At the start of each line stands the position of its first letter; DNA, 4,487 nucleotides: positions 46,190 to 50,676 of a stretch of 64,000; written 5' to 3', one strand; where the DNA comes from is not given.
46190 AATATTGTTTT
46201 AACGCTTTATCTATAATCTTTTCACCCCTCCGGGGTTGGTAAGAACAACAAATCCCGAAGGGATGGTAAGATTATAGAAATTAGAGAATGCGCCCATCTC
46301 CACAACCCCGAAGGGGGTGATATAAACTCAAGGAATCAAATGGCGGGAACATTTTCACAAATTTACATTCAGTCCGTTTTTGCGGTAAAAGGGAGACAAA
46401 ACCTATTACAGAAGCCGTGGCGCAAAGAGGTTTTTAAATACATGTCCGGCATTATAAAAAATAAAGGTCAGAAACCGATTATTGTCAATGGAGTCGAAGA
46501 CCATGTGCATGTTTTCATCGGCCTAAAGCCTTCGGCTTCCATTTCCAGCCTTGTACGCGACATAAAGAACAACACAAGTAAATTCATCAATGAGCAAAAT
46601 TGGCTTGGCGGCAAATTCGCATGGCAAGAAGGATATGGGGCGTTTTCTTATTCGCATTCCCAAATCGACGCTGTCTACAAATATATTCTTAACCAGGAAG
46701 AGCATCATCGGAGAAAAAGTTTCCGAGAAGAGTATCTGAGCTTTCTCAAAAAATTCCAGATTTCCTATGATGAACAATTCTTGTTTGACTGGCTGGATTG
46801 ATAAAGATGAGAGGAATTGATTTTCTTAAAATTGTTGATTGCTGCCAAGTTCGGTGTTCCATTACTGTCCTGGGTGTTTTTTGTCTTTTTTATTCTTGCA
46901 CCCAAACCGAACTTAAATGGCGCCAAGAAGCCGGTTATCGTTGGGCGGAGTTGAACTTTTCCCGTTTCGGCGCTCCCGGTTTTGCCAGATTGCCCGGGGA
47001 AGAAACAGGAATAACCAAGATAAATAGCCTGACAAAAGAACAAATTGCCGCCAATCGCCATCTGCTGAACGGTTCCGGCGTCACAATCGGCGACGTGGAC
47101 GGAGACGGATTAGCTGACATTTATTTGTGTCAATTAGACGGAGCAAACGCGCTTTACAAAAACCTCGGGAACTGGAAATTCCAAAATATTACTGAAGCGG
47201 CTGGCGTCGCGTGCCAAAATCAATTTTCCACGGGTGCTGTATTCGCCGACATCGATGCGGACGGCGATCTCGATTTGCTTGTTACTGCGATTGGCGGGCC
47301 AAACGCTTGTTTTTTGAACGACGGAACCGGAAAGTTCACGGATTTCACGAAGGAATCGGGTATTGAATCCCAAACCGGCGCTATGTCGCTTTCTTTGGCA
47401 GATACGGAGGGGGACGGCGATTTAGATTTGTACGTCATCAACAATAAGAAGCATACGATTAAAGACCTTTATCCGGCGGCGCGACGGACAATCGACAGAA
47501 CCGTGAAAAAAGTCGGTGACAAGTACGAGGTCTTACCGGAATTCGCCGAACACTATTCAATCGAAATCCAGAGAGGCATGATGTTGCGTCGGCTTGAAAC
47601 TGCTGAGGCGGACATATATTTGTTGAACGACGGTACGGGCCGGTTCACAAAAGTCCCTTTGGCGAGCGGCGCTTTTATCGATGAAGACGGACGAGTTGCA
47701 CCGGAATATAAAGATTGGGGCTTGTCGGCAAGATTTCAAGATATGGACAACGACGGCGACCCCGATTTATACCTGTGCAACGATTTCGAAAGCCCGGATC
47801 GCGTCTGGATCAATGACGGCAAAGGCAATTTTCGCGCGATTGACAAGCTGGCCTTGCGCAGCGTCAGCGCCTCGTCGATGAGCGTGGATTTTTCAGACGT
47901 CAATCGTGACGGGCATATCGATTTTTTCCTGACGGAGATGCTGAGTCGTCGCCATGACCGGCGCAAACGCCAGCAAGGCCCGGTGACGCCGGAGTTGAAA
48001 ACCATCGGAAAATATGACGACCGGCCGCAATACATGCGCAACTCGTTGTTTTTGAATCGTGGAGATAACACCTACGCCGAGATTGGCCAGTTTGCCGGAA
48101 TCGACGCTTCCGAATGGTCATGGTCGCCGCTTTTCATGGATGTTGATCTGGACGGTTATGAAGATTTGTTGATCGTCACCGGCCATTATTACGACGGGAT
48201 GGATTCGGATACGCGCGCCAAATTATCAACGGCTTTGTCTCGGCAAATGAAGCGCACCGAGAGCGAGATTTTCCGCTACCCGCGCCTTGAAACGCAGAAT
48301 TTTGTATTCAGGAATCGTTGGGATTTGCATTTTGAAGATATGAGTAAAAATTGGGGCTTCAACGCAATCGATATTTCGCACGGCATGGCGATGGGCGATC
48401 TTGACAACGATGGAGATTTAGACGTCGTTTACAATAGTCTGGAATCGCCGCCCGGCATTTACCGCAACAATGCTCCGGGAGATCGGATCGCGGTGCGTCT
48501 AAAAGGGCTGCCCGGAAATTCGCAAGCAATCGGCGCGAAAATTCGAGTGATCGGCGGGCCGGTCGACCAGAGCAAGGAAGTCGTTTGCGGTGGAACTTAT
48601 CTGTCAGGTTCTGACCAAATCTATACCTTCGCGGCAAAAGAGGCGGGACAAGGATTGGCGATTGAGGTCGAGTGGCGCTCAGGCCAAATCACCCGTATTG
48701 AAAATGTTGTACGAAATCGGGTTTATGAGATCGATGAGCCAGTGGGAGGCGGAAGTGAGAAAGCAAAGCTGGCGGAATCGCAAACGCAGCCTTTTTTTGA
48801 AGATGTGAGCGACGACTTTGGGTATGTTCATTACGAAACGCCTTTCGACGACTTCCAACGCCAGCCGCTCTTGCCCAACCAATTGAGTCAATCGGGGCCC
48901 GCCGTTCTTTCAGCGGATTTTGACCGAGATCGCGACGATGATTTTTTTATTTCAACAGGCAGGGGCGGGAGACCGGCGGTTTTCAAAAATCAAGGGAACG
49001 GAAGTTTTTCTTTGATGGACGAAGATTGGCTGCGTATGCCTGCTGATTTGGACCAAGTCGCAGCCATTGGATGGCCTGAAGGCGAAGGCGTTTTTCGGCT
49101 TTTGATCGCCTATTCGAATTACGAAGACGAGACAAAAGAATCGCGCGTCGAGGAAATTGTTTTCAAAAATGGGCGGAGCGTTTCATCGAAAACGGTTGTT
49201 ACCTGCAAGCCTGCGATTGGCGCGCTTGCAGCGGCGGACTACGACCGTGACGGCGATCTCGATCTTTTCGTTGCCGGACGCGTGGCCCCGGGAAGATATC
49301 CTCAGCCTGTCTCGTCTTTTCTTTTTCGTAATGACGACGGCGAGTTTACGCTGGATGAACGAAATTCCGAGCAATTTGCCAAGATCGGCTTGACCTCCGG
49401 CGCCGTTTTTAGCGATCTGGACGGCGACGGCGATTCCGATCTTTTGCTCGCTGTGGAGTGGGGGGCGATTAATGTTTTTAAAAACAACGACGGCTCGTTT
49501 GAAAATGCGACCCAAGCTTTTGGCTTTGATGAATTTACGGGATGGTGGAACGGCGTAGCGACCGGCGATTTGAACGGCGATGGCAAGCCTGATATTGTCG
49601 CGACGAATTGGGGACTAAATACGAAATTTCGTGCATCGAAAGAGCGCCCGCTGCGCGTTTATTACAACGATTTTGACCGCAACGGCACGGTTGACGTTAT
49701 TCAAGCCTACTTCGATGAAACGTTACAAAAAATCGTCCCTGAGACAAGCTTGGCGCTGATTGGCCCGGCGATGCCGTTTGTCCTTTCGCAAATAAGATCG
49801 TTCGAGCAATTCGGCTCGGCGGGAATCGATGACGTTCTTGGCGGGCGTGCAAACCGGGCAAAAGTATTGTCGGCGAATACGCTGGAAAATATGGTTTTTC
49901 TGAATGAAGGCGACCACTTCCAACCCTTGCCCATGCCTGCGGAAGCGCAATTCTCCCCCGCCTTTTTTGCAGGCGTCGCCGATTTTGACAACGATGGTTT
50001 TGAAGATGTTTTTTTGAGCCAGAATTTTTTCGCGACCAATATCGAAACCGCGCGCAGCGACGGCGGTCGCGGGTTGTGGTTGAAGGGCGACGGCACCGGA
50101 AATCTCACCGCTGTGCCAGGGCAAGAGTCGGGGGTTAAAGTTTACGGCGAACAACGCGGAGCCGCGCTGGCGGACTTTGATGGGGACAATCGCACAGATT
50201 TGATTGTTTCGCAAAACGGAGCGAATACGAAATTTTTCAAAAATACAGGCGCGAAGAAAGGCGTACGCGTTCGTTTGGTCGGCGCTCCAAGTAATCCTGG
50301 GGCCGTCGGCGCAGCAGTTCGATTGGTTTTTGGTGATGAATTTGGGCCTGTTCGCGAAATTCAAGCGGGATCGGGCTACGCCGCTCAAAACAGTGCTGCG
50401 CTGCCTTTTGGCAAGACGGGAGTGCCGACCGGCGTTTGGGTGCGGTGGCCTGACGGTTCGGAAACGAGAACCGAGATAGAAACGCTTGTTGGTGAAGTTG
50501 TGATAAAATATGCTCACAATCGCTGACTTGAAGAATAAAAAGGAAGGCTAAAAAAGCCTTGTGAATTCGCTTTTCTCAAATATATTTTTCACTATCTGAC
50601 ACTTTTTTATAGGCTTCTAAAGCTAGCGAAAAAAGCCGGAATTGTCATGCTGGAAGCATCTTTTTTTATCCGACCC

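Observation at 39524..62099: SusC/SusD pair joined to a heptaheme cytochrome and an array of CRTAC1/ASPIC-UnbV and TPR lipoproteins, with no CAZymes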

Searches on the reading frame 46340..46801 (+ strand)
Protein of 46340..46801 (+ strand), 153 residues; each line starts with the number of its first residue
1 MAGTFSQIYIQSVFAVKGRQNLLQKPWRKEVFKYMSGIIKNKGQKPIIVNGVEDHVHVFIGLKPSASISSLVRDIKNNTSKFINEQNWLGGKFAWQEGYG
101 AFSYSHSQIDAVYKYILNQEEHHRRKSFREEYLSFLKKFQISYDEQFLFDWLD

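Call 4: search_protein_families(library=pfam, proteins=[window:46340-46801:+], max_evalue=0.01)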
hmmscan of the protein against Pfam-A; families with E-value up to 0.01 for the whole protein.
window:46340-46801:+ (153 aa): 1 family
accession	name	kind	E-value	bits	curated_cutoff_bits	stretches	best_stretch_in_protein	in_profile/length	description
PF01797.21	Y1_Tnp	-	2e-24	86.5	23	1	5-119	2-121/121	Transposase IS200 like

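Call 7: search_protein_families(library=ncbifam, proteins=[window:46340-46801:+], max_evalue=0.001)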
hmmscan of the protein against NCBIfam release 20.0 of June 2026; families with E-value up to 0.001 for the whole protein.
window:46340-46801:+ (153 aa): 2 families
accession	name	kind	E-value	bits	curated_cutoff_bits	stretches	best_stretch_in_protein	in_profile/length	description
NF033573.1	transpos_IS200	equivalog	1.6e-18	67.1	55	1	4-116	7-124/126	IS200/IS605 family transposase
NF047646.1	REP_Tyr_transpos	equivalog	0.00015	21.6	80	1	52-116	55-127/146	REP-associated tyrosine transposase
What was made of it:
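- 46163..46806 (+): IS200/IS605 insertion: tnpA at 46340-46801, preceded by REP-like GC hairpins at 46164-46323. Y1_Tnp and NF033573 score above their cutoffs (calls 4, 7).
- Checked: The IS200/IS605 Y1 transposase is 46340-46801 (67 bits against a cutoff of 55, call 7).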

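Call 104: search_dna_similar(query=window:46340-46801:+, collection=plasmids, mode=protein, max_rows=5)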
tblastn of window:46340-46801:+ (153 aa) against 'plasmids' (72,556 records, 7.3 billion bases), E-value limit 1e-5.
Records with a match: 27; places in all: 33; records where one place covers at least 80% of the query: 5.
Best place of each record, by identity: <60% 27.
By first word of the organism name: Arsenophonus 4; Raoultella 4; Leptolyngbya 2; Acinetobacter 2; Klebsiella 2; Bifidobacterium 2; Bernardetia 1; Persicobacter 1; Kovacikia 1; Aliarcobacter 1; and 7 more.
By predicted mobility (MOB-suite, as given by PLSDB): non-mobilizable 16; conjugative 7; mobilizable 4.
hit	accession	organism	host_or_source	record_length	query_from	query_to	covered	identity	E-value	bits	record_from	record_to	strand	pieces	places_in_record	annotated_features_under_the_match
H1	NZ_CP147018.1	Bernardetia sp. Wsw4-3y2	Red alga,Red algae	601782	1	153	100%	52.9%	5e-53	186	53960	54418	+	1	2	tnpA: IS200/IS605 family transposase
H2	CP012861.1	Persicobacter sp. JZB09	cell culture,soil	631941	1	150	98%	38.0%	1e-29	119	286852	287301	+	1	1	record has no annotation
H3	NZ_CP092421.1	Leptolyngbya boryana IU 594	-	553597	4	127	81%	33.1%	3e-6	52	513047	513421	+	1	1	tnpA: IS200/IS605 family transposase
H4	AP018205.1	Leptolyngbya boryana NIES-2135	-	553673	4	127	81%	33.1%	3e-6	52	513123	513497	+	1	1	hypothetical protein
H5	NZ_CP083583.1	Kovacikia minuta CCNUW1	cell culture,fresh water lake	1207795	2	131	85%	28.1%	2e-6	53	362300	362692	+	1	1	record has no annotation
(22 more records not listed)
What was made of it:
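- On IS200/IS605: The protein is 53% identical to an annotated tnpA (call 104).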

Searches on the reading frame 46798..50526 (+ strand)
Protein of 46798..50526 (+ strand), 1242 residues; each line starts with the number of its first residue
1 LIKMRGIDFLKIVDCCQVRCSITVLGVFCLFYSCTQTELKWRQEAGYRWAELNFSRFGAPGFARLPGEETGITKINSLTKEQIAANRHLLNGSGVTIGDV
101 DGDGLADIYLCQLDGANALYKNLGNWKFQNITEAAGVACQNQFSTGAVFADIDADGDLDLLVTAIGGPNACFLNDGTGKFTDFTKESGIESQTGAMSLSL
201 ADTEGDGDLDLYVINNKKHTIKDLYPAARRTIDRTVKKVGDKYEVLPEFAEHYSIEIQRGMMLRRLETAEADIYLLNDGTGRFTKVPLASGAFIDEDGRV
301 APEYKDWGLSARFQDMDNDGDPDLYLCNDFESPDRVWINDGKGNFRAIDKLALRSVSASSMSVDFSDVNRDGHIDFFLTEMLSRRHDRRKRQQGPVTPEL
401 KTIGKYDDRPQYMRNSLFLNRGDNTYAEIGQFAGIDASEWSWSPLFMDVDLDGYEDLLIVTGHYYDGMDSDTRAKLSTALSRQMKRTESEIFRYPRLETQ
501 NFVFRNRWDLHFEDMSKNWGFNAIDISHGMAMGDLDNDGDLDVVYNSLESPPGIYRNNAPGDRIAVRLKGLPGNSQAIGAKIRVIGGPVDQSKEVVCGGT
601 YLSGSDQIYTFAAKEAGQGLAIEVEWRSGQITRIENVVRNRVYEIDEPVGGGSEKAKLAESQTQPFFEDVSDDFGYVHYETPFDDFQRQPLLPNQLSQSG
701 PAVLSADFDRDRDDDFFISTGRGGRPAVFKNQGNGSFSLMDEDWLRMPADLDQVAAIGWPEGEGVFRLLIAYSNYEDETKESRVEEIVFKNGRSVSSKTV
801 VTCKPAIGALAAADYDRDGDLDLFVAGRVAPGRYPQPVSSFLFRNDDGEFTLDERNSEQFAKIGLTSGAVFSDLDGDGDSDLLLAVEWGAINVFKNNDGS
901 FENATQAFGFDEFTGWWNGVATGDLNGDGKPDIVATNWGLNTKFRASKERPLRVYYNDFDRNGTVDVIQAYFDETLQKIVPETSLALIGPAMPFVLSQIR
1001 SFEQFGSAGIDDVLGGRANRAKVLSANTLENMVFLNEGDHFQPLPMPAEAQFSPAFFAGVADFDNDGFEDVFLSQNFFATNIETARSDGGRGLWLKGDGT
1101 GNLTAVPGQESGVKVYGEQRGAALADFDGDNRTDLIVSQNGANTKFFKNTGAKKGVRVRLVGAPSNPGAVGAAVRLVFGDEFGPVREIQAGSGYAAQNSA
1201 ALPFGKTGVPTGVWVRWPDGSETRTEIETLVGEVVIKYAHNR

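Call 4: search_protein_families(library=pfam, proteins=[window:46798-50526:+], max_evalue=0.01)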
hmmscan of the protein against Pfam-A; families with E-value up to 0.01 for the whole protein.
window:46798-50526:+ (1242 aa): 4 families
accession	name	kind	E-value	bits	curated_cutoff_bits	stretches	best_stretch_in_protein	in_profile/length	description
PF13517.12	FG-GAP_3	-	3.7e-77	255.3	26.9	10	873-934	1-60/61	FG-GAP-like repeat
PF01839.29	FG-GAP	-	5.4e-26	90.4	22.1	2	917-937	2-22/37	FG-GAP repeat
PF07593.17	UnbV_ASPIC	-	9.3e-18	64.3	23.4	2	577-643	1-67/68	ASPIC and UnbV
PF14783.12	BBS2_Mid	-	0.0037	17.8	27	0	1123-1151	3-31/108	Ciliary BBSome complex subunit 2, middle region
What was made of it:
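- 46807..50526 (+): L1: double CRTAC1-like module, that is 2 x (FG-GAP propeller + UnbV_ASPIC), a lipoprotein of 1239 aa. Call 4.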

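Call 7: search_protein_families(library=ncbifam, proteins=[window:46798-50526:+], max_evalue=0.001)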
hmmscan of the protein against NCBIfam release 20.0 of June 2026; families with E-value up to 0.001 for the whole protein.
window:46798-50526:+ (1242 aa): 1 family
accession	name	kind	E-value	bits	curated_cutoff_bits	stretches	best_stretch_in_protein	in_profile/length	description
NF000157.1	fusid_est_FusH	equivalog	2.2e-05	23.3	999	0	97-215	373-496/520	fusidic acid esterase FusH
